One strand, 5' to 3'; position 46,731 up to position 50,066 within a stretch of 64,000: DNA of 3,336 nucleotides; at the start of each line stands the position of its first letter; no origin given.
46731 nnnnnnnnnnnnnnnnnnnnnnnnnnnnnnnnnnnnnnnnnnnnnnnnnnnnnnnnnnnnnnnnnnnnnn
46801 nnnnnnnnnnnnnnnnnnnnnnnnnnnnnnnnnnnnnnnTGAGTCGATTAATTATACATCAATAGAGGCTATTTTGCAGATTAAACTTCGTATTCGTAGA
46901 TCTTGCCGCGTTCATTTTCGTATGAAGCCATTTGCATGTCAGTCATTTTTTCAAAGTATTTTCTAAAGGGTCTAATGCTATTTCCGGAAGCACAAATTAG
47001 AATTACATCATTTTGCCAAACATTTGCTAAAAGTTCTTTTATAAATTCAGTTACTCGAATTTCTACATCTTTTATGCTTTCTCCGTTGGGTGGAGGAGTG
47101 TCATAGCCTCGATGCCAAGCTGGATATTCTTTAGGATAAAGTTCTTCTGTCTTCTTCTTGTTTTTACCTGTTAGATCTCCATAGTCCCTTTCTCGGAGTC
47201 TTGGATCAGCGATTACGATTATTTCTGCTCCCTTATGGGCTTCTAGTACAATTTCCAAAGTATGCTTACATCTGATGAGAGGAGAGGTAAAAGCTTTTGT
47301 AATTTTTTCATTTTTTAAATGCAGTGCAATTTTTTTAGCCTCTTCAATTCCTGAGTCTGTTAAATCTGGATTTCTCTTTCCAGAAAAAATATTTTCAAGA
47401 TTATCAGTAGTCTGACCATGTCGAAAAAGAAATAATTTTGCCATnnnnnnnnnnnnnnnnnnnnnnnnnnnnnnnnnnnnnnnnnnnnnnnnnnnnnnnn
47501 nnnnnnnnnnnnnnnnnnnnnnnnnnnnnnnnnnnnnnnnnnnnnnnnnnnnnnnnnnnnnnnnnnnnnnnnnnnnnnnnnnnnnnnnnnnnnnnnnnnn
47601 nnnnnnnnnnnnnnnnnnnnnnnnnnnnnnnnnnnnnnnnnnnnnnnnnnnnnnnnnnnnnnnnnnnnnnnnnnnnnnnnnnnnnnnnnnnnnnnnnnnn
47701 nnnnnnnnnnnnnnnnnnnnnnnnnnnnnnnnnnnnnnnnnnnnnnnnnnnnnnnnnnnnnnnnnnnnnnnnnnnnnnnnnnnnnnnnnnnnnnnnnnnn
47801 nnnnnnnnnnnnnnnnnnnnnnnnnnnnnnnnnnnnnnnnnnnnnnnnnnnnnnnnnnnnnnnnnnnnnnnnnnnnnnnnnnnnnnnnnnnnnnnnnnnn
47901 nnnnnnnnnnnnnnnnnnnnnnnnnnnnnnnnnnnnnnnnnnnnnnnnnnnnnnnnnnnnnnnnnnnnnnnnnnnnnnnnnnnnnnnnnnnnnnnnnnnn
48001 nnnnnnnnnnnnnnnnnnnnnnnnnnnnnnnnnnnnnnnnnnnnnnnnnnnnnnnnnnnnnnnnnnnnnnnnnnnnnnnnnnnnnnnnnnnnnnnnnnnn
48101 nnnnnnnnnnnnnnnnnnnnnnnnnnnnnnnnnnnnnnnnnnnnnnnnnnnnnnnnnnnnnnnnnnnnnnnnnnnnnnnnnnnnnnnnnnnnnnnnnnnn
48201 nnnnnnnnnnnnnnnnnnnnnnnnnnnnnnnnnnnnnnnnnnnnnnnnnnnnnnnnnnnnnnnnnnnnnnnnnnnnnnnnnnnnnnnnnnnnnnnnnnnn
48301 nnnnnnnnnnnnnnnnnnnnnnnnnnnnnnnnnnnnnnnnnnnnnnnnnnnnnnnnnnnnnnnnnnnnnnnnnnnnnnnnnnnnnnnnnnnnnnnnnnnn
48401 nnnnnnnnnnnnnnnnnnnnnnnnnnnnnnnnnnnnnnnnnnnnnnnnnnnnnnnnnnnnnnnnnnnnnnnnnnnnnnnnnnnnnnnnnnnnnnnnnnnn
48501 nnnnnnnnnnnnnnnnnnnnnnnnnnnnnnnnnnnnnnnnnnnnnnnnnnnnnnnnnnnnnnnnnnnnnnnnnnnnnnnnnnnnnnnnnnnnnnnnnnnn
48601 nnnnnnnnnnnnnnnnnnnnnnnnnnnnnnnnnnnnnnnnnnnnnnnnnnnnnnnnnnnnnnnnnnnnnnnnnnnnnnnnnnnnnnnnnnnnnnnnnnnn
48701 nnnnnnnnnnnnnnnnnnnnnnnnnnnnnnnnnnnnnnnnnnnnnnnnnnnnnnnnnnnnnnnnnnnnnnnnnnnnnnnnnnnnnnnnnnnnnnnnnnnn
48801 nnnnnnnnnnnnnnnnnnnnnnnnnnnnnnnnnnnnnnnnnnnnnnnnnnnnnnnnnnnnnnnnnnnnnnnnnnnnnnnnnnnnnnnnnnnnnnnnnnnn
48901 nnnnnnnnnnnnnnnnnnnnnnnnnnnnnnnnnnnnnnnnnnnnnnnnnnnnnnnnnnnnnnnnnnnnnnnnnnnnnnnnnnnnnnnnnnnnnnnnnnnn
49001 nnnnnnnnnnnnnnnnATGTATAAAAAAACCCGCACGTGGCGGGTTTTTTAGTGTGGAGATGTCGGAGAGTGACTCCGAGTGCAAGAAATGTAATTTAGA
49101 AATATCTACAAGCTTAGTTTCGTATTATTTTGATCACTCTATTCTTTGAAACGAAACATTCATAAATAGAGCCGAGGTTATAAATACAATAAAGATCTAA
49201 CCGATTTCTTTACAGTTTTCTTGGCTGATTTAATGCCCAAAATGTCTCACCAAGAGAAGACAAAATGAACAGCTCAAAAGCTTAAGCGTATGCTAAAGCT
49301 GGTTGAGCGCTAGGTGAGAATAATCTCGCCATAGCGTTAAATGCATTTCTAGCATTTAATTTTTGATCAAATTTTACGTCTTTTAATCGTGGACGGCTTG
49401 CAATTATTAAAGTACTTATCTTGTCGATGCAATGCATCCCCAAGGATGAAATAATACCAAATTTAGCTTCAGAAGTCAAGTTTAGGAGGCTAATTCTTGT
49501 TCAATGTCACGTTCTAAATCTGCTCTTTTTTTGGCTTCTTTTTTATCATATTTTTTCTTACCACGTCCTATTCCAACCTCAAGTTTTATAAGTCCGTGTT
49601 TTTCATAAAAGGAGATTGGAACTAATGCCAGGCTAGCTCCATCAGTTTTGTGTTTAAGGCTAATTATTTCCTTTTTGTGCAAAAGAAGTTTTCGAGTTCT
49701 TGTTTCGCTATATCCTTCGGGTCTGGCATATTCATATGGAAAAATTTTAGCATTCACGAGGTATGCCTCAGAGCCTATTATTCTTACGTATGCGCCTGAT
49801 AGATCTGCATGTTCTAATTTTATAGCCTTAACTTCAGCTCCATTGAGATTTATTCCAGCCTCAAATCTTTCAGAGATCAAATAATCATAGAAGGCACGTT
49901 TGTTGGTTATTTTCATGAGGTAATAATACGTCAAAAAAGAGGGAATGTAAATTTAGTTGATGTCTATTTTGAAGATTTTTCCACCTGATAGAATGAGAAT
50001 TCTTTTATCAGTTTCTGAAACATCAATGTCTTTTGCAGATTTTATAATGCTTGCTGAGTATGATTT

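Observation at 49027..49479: tmRNA (ssrA) with a G3:U70 acceptor and an unusually long ALAYA-terminated tag; the track ORF 49282-49479 is its tag frame, not a protein gene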

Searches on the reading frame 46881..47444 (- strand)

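Call 27: search_protein_families(library=pfam, proteins=[window:46881-47444:-], max_evalue=0.01)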
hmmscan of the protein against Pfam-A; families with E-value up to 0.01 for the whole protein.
window:46881-47444:- (187 aa): 1 family
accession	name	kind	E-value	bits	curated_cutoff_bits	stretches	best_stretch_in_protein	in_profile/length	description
PF00300.27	His_Phos_1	-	6.2e-42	143.9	21.7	1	4-184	1-178/194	Histidine phosphatase superfamily (branch 1)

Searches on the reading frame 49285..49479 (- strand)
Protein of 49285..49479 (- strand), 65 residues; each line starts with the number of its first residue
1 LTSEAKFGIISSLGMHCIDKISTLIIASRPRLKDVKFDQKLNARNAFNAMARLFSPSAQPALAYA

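Call 27: search_protein_families(library=pfam, proteins=[window:49285-49479:-], max_evalue=0.01)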
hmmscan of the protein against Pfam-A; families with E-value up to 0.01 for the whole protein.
seq(65 aa): 0 families

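Call 38: list_cluster_members(proteins=[window:49285-49479:-, window:49285-49437:-, window:49485-49916:-, window:49485-49934:-])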
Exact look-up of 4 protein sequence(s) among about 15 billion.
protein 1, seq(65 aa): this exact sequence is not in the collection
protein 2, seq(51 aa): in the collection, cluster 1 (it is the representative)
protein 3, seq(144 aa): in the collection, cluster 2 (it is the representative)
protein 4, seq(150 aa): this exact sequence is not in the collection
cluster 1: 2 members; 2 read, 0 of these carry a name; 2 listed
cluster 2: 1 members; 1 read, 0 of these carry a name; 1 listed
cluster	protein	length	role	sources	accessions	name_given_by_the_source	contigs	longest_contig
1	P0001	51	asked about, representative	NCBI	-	-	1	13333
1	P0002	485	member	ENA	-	-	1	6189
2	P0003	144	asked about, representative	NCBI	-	-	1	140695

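Call 48: find_encoding_contigs(protein=P0003, flank=2500, max_places=3)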
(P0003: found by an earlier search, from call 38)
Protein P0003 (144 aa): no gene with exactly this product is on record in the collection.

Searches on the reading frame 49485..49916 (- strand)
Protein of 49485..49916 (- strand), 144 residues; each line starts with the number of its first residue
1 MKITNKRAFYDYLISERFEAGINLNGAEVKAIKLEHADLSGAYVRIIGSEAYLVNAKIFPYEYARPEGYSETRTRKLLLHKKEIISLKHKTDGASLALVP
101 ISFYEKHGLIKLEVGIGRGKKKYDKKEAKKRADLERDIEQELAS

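Call 7: find_related_loci(query=window:49485-49916:-, collection=genome_contigs, flank=3000)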
Query seq(144 aa) (144 aa) in genome_contigs; peptide patterns used: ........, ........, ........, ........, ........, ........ (x = any residue, [..] = any of these).
599 stretches matched a pattern (row limit reached: there are more); 444 encode a relative of the query (tblastn E <= 1e-3); the best 80 are kept; 80 distinct loci.
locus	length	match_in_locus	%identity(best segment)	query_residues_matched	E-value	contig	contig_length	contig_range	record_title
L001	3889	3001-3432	84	1-144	3e-79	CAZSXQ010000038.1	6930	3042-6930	MAG TPA_asm: uncultured Gammaproteobacteria bacterium isolate SRP011637_co1_148 genome assembly, contig: NODE_4455_lengt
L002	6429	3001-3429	80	1-143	1e-77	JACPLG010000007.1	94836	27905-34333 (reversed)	MAG: Candidatus Levyibacteriota bacterium isolate NC_groundwater_515_Ag_S-0.1um_38_10 S35_SO-1_scaffold_119931, whole ge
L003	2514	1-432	81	1-144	8e-78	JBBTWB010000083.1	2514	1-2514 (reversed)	MAG: Patescibacteria group bacterium isolate H43-bin061_1 H43_bin061_1_000000000083, whole genome shotgun sequence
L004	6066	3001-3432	88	1-144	2e-72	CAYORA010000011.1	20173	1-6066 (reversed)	MAG TPA_asm: uncultured Gammaproteobacteria bacterium isolate SRP170004_co1_164 genome assembly, contig: NODE_4119_lengt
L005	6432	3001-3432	89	1-144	3e-71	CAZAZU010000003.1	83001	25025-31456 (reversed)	MAG TPA_asm: uncultured Gammaproteobacteria bacterium isolate SRP178908_co1_328 genome assembly, contig: NODE_136_length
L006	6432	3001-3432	88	1-144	9e-70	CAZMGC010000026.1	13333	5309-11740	MAG TPA_asm: uncultured Gammaproteobacteria bacterium isolate SRP278252_co2_146 genome assembly, contig: NODE_9748_lengt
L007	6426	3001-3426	77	1-142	2e-69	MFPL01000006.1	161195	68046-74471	MAG: Candidatus Levybacteria bacterium RIFCSPLOWO2_12_FULL_41_12 rifcsplowo2_12_scaffold_275, whole genome shotgun seque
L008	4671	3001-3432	86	1-144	2e-69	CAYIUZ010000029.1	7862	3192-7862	MAG TPA_asm: uncultured Gammaproteobacteria bacterium isolate ERP119705_co5_457 genome assembly, contig: NODE_12164_leng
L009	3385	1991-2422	88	1-144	2e-69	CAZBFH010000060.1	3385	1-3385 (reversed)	MAG TPA_asm: uncultured Gammaproteobacteria bacterium isolate SRP342105_co2_162 genome assembly, contig: NODE_37332_leng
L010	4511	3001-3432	85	1-144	3e-69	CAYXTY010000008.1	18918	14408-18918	MAG TPA_asm: uncultured Gammaproteobacteria bacterium isolate SRP286056_co1_91 genome assembly, contig: NODE_3481_length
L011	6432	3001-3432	85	1-144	3e-69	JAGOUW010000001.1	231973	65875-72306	MAG: Candidatus Levyibacteriota bacterium isolate Gw_Eff_bin_531 Gw_Eff_33_length_231973_cov_10.085716, whole genome sho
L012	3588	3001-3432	81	1-144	1e-68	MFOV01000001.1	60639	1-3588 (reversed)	MAG: Candidatus Levybacteria bacterium RIFCSPLOWO2_01_FULL_39_10 rifcsplowo2_01_scaffold_1168, whole genome shotgun sequ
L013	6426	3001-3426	73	1-142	5e-68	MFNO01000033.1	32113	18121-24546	MAG: Candidatus Levybacteria bacterium RIFCSPHIGHO2_01_FULL_38_26 rifcsphigho2_01_scaffold_6675, whole genome shotgun se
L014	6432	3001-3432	82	1-144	1e-67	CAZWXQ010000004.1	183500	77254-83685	MAG TPA_asm: uncultured Gammaproteobacteria bacterium isolate SRP292972_co3_100 genome assembly, contig: NODE_114_length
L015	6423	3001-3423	81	1-141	7e-67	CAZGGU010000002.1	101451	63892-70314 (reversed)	MAG TPA_asm: uncultured Gammaproteobacteria bacterium isolate SRP292972_co1_102 genome assembly, contig: NODE_201_length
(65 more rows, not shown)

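Call 27: search_protein_families(library=pfam, proteins=[window:49485-49916:-], max_evalue=0.01)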
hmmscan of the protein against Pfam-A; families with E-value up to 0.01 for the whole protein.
seq(144 aa): 1 family
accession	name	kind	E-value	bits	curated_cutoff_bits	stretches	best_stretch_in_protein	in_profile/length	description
PF01668.23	SmpB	-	4.6e-44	150.3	27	1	3-142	2-141/143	SmpB protein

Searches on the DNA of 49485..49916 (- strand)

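Call 29: search_rna_families(sources=[L031, L035, L058, L064, L026, L080, L028, L016, L053, L063, L013, L036, L006, L008, L010, L002], threshold=gathering)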
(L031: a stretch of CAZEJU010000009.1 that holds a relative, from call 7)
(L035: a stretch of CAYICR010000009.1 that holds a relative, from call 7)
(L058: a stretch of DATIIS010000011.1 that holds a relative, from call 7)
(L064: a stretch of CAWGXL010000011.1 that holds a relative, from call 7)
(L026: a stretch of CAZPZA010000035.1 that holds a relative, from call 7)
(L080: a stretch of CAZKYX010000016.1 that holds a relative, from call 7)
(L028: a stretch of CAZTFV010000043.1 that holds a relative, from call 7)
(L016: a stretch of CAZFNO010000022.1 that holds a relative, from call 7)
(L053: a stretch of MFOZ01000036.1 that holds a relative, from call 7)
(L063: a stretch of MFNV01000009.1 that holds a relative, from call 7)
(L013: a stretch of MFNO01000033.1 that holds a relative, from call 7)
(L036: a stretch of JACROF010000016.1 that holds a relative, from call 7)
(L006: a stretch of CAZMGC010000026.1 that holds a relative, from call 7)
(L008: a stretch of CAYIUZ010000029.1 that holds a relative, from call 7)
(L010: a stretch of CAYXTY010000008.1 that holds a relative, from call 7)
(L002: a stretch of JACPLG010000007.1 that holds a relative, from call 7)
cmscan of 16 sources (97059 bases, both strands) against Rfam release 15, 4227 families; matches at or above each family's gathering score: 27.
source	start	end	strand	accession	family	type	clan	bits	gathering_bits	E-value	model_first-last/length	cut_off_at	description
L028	3580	3971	+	RF00023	tmRNA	Gene;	CL00001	127.5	47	2.5e-49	1-374/374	no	transfer-messenger RNA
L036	3517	3930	+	RF00023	tmRNA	Gene;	CL00001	118.4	47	1.8e-45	1-374/374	no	transfer-messenger RNA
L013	3502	3910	+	RF00023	tmRNA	Gene;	CL00001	117.7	47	3.5e-45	1-374/374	no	transfer-messenger RNA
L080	3840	4231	-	RF00023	tmRNA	Gene;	CL00001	115.1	47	4.4e-44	1-374/374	no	transfer-messenger RNA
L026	3464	3837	+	RF00023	tmRNA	Gene;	CL00001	114.9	47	5.7e-44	1-374/374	no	transfer-messenger RNA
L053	3543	3928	+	RF00023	tmRNA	Gene;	CL00001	114.7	47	6.5e-44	1-374/374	no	transfer-messenger RNA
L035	3170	3578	+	RF00023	tmRNA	Gene;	CL00001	114.5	47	8.3e-44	1-374/374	no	transfer-messenger RNA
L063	4421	4823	-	RF00023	tmRNA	Gene;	CL00001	113.4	47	2.4e-43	1-374/374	no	transfer-messenger RNA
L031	3531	3956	+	RF00023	tmRNA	Gene;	CL00001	107.2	47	1e-40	1-374/374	no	transfer-messenger RNA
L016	3593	3986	+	RF00023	tmRNA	Gene;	CL00001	103.6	47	3.4e-39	1-374/374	no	transfer-messenger RNA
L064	3566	4023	+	RF00023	tmRNA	Gene;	CL00001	101.9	47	1.7e-38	1-374/374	no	transfer-messenger RNA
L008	3505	3896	-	RF00023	tmRNA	Gene;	CL00001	100.3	47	8.2e-38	1-374/374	no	transfer-messenger RNA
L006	3476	3864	+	RF00023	tmRNA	Gene;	CL00001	99.8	47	1.4e-37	1-374/374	no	transfer-messenger RNA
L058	3489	3922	+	RF00023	tmRNA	Gene;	CL00001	97.7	47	1e-36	1-374/374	no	transfer-messenger RNA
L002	3470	3871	-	RF00023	tmRNA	Gene;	CL00001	96.1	47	4.7e-36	1-374/374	no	transfer-messenger RNA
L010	3476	3867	+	RF00023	tmRNA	Gene;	CL00001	88.6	47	7e-33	1-374/374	no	transfer-messenger RNA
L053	1233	1305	-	RF00005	tRNA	Gene; tRNA;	CL00001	71.2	29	2.2e-13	1-71/71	no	tRNA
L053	921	994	-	RF00005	tRNA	Gene; tRNA;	CL00001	68.6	29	1.1e-12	1-71/71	no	tRNA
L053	2085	2166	-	RF00005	tRNA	Gene; tRNA;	CL00001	61.1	29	1.4e-10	1-71/71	no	tRNA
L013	6113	6194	+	RF00005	tRNA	Gene; tRNA;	CL00001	60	29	2.8e-10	1-71/71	no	tRNA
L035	101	185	-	RF00005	tRNA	Gene; tRNA;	CL00001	57.8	29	1.1e-09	1-71/71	no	tRNA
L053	1102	1188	-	RF00005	tRNA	Gene; tRNA;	CL00001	56.7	29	2.1e-09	1-71/71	no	tRNA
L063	5618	5705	+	RF00005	tRNA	Gene; tRNA;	CL00001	54.6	29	8.2e-09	1-71/71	no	tRNA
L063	5711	5797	+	RF00005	tRNA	Gene; tRNA;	CL00001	54.4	29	9.5e-09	1-71/71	no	tRNA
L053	4723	4811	+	RF00005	tRNA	Gene; tRNA;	CL00001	51.9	29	4.6e-08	1-71/71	no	tRNA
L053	364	450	-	RF00005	tRNA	Gene; tRNA;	CL00001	51.4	29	6.4e-08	1-71/71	no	tRNA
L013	6015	6099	+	RF00005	tRNA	Gene; tRNA;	CL00001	45.9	29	2e-06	1-71/71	no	tRNA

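Call 40: search_rna_families(source=L028, start=3500, end=4050, threshold=gathering, show_alignments=1)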
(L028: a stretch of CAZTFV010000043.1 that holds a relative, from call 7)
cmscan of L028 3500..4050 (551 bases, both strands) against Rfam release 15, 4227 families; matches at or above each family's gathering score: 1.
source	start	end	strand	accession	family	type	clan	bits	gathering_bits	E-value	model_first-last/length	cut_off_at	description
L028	3580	3971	+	RF00023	tmRNA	Gene;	CL00001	127.5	47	1.4e-51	1-374/374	no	transfer-messenger RNA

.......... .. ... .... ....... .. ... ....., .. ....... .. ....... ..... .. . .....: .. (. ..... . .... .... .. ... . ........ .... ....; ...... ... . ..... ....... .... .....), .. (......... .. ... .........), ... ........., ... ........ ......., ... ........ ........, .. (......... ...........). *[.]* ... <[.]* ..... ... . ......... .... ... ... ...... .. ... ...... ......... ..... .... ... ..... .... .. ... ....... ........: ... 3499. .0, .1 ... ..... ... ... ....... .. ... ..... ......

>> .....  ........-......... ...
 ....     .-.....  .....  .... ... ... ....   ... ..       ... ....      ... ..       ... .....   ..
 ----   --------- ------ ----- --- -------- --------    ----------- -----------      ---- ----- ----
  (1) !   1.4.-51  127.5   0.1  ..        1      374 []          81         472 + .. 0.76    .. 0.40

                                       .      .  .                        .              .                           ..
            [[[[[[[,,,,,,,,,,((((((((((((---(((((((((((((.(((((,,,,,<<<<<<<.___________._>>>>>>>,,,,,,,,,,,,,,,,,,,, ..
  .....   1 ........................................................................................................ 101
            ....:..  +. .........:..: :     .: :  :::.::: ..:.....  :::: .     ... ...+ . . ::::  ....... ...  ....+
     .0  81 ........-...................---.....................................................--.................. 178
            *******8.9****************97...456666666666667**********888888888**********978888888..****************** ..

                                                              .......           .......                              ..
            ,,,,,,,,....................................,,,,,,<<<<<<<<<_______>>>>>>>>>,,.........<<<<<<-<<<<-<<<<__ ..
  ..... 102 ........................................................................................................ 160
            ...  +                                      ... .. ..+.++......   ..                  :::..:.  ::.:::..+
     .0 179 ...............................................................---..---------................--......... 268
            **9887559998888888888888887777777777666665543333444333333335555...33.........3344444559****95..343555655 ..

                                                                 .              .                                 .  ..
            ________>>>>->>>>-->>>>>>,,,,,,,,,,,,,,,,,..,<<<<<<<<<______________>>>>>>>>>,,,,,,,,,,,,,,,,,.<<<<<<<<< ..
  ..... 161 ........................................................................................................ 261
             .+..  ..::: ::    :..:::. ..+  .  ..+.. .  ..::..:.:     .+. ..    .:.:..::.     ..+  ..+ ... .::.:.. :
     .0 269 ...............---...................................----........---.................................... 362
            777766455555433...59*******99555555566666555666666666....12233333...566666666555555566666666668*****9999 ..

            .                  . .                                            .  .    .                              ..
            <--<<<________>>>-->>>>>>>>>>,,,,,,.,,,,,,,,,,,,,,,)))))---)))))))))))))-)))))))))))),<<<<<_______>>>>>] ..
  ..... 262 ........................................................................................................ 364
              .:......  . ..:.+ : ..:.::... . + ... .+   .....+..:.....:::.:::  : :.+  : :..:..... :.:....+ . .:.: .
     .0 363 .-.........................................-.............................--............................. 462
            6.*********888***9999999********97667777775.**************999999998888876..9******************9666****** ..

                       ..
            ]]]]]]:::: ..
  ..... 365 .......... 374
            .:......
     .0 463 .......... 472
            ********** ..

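Call 44: search_rna_families(source=L035, start=3560, end=3800, threshold=evalue, max_evalue=1)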
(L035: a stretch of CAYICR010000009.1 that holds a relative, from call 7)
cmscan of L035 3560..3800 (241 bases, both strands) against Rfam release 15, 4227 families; matches with E-value up to 1: 0.
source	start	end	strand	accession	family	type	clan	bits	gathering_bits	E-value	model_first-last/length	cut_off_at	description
